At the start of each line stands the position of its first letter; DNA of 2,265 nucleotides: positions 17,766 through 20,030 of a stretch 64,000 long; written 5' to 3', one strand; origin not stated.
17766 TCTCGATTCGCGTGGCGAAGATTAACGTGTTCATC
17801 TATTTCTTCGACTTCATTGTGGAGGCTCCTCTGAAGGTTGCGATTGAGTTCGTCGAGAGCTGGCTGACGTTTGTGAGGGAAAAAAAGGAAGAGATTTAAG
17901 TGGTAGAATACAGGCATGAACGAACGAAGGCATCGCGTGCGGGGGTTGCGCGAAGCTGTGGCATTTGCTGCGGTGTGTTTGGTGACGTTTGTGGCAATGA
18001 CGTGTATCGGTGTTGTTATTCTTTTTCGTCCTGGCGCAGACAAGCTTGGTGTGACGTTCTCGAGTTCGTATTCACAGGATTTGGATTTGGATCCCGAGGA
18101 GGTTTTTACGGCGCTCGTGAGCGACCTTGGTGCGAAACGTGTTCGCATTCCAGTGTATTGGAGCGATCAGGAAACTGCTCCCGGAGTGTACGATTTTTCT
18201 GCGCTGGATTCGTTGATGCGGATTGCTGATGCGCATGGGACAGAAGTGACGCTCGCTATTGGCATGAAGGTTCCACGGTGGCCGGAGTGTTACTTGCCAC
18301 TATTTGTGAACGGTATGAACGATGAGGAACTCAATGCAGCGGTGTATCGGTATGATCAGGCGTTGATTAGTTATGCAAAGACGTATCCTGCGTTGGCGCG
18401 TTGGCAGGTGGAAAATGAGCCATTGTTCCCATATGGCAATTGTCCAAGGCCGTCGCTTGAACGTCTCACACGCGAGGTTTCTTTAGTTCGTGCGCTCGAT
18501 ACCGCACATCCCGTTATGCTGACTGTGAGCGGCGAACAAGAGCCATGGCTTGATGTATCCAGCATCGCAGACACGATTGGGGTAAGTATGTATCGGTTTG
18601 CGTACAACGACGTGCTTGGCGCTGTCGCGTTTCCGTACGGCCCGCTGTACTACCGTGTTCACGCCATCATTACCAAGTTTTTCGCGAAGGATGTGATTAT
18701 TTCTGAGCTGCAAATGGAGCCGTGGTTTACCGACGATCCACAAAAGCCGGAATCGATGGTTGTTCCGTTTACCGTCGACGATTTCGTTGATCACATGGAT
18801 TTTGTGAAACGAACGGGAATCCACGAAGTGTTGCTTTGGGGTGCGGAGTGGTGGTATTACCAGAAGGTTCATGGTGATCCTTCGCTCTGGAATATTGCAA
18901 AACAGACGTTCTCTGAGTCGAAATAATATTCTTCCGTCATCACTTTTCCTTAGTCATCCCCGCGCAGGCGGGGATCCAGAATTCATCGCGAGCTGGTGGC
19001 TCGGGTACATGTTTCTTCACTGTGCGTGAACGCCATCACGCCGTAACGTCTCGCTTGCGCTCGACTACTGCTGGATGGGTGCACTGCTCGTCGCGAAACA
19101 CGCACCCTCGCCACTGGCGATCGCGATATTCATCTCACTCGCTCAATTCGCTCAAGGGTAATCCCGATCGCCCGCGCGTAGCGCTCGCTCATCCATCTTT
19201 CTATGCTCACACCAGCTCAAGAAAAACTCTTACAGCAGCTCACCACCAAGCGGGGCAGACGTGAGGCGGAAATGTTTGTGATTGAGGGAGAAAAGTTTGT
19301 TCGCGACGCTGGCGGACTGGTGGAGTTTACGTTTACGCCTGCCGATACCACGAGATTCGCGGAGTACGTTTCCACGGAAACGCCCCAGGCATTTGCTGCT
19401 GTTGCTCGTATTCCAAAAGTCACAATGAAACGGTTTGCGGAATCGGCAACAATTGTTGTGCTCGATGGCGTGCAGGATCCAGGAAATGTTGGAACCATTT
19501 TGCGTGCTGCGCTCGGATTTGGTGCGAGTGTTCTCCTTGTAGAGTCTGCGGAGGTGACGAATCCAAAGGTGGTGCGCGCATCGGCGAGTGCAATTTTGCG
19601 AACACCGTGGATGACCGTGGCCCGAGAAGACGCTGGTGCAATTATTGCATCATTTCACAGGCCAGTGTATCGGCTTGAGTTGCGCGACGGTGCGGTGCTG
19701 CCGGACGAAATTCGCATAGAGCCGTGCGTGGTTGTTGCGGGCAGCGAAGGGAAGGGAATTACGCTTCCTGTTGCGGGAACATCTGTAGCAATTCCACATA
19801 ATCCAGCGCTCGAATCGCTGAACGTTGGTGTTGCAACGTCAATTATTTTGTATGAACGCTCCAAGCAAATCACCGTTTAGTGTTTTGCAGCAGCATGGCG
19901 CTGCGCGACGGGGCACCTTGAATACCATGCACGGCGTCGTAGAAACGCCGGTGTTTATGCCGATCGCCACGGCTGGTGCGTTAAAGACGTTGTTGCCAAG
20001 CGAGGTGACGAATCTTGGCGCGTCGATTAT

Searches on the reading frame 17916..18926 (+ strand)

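Call 7: search_protein_families(library=pfam, proteins=[window:17916-18926:+], max_evalue=0.001)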
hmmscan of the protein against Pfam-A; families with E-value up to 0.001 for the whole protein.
window:17916-18926:+ (336 aa): 1 family
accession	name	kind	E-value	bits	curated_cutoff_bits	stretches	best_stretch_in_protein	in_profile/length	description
PF02449.21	Glyco_hydro_42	-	0.00015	21.7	21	0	72-116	23-68/376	Beta-galactosidase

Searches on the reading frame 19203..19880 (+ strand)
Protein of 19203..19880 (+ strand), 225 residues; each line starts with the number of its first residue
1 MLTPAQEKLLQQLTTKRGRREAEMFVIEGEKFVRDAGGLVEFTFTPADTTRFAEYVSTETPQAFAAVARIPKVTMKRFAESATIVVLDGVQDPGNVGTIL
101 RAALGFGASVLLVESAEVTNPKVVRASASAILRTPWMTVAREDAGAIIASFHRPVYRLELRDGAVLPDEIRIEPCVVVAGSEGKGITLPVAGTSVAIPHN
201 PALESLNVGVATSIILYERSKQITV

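Call 8: search_protein_families(library=pfam, proteins=[window:19203-19880:+], max_evalue=0.001)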
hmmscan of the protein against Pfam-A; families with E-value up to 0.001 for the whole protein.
window:19203-19880:+ (225 aa): 2 families
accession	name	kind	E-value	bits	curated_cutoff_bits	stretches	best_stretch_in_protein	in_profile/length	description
PF00588.24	SpoU_methylase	-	8.3e-23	81.5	29.7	1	83-217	2-142/142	SpoU rRNA Methylase family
PF22435.1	MRM3-like_sub_bind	-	2.6e-05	25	27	1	8-36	5-33/84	MRM3-like substrate binding domain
